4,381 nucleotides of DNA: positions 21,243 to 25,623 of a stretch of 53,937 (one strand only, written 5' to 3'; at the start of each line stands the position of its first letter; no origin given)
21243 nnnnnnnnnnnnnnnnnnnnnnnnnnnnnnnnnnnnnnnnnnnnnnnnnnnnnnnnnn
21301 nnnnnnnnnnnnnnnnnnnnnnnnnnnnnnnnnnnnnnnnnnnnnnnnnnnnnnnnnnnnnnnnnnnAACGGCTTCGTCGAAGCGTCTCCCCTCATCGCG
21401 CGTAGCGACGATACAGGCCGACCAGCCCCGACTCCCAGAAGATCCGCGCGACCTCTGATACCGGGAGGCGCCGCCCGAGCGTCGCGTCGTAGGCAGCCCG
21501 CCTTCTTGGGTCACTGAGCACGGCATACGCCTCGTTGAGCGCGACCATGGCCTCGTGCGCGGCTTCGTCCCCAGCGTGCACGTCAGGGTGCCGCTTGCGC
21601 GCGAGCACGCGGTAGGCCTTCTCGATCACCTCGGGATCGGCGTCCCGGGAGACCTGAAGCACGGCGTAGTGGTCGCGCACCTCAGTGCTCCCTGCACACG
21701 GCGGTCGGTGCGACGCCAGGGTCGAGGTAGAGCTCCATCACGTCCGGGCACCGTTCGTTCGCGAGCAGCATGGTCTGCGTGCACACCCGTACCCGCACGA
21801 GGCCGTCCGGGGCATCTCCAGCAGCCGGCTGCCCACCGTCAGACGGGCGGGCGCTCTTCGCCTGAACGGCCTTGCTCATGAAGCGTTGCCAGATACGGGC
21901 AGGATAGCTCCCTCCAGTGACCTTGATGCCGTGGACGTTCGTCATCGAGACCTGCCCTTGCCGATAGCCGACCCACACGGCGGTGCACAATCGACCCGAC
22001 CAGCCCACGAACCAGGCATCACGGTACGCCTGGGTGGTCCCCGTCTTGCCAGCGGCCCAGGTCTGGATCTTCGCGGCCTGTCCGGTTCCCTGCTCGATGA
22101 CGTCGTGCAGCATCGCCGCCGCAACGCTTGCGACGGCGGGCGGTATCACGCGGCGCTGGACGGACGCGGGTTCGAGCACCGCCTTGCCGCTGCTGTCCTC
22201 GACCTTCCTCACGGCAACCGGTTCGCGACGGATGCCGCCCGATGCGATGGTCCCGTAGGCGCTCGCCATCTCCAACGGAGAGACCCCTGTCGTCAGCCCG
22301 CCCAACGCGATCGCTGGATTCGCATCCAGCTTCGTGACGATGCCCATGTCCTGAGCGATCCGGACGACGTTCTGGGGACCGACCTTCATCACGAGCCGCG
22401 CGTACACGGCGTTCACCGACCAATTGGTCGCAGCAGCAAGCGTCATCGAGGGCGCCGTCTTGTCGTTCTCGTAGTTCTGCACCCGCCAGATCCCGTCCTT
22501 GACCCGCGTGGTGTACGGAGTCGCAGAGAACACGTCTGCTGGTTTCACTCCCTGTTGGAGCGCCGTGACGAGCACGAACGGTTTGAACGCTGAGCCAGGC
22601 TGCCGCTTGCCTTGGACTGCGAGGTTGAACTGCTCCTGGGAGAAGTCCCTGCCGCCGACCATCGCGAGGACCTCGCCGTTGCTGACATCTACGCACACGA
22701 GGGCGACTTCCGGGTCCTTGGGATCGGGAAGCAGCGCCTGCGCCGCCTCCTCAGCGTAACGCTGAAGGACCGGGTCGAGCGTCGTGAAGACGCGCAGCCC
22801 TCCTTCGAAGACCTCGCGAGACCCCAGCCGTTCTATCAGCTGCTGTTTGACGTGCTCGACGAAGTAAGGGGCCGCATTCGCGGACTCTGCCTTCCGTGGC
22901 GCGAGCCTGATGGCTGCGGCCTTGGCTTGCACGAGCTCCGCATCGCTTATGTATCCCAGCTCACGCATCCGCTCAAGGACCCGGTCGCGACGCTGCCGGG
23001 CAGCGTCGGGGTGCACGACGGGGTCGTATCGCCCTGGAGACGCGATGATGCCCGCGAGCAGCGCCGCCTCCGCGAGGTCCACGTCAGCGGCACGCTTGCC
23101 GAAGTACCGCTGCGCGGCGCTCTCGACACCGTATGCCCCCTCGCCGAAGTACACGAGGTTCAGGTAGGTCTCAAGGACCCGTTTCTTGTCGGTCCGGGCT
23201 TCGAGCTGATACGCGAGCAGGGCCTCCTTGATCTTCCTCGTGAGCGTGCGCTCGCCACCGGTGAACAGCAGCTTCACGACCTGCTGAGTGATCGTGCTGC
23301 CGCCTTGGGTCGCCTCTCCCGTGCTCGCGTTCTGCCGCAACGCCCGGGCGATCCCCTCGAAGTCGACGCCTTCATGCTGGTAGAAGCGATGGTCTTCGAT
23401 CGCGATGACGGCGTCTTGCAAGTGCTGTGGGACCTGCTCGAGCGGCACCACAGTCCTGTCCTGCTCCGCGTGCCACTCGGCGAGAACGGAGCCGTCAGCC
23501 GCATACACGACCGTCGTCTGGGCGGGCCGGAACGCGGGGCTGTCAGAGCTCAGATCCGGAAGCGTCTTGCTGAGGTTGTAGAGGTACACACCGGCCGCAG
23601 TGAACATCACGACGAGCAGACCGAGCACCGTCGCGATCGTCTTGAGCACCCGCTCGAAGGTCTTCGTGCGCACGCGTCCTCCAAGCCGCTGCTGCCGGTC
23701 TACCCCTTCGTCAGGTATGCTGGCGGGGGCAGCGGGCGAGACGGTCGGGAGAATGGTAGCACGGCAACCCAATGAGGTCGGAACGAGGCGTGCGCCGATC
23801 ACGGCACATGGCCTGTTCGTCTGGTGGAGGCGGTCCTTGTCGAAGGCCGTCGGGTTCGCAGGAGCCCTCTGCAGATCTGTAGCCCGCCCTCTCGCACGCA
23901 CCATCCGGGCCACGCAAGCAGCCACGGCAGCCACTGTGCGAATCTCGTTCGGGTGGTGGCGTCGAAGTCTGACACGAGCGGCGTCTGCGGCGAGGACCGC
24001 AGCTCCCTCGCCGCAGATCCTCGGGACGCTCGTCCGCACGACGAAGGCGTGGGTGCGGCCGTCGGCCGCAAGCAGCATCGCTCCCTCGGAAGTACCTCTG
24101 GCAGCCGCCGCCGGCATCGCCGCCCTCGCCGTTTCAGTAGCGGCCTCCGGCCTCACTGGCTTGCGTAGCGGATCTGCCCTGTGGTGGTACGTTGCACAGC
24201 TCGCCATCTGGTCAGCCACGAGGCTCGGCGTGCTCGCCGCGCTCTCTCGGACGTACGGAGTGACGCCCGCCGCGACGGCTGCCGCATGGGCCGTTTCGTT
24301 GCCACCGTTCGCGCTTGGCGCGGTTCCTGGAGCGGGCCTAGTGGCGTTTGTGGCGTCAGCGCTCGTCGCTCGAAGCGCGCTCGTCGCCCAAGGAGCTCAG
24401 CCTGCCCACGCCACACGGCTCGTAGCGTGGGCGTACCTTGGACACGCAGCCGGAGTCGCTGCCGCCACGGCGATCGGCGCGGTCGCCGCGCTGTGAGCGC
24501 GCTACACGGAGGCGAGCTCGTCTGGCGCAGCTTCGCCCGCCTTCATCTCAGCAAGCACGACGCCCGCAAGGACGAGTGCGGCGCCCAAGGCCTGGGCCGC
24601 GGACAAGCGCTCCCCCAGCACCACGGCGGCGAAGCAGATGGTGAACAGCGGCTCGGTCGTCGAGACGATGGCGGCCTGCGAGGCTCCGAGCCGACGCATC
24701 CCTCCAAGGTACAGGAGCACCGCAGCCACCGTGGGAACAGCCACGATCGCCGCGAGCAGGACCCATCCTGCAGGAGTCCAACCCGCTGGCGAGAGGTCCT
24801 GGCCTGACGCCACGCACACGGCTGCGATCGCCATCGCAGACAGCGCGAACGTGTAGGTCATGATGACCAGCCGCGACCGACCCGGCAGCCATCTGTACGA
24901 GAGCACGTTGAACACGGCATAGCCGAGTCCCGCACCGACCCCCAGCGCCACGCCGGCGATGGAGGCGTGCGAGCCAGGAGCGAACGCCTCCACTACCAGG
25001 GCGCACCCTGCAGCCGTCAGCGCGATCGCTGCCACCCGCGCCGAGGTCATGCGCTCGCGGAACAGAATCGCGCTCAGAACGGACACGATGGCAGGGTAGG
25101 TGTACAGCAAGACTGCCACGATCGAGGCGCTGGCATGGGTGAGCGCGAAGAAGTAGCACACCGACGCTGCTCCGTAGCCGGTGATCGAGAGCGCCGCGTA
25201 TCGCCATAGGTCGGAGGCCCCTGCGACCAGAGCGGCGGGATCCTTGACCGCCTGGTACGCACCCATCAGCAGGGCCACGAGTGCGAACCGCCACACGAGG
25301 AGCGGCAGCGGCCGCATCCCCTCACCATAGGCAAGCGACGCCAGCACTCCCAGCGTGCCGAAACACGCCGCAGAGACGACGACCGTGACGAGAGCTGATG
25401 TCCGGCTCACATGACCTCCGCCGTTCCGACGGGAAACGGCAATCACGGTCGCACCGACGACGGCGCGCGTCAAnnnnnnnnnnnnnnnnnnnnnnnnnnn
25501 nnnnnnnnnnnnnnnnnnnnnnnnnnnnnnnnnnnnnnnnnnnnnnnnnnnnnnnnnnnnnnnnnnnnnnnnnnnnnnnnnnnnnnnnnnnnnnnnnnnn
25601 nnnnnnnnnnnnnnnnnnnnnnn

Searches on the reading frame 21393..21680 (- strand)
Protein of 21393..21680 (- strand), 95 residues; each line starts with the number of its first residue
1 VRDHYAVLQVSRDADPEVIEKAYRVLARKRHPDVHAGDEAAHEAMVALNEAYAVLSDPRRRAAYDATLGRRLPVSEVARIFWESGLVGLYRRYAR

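Call 12: search_protein_families(library=pfam, proteins=[window:21393-21680:-], max_evalue=0.001)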
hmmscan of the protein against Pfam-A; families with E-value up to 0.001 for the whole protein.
window:21393-21680:- (95 aa): 1 family
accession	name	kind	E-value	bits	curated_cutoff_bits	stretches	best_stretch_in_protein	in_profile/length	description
PF00226.36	DnaJ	-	1.3e-21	76.9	27.8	1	3-65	1-63/63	DnaJ domain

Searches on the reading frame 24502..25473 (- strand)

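Call 76: search_protein_families(library=pfam, proteins=[window:24502-25473:-], max_evalue=0.00001)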
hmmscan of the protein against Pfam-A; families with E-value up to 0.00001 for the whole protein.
window:24502-25473:- (323 aa): 1 family
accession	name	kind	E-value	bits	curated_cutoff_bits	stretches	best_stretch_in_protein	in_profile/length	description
PF00892.27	EamA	-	6.4e-35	120.8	28.2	2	173-307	2-132/135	EamA-like transporter family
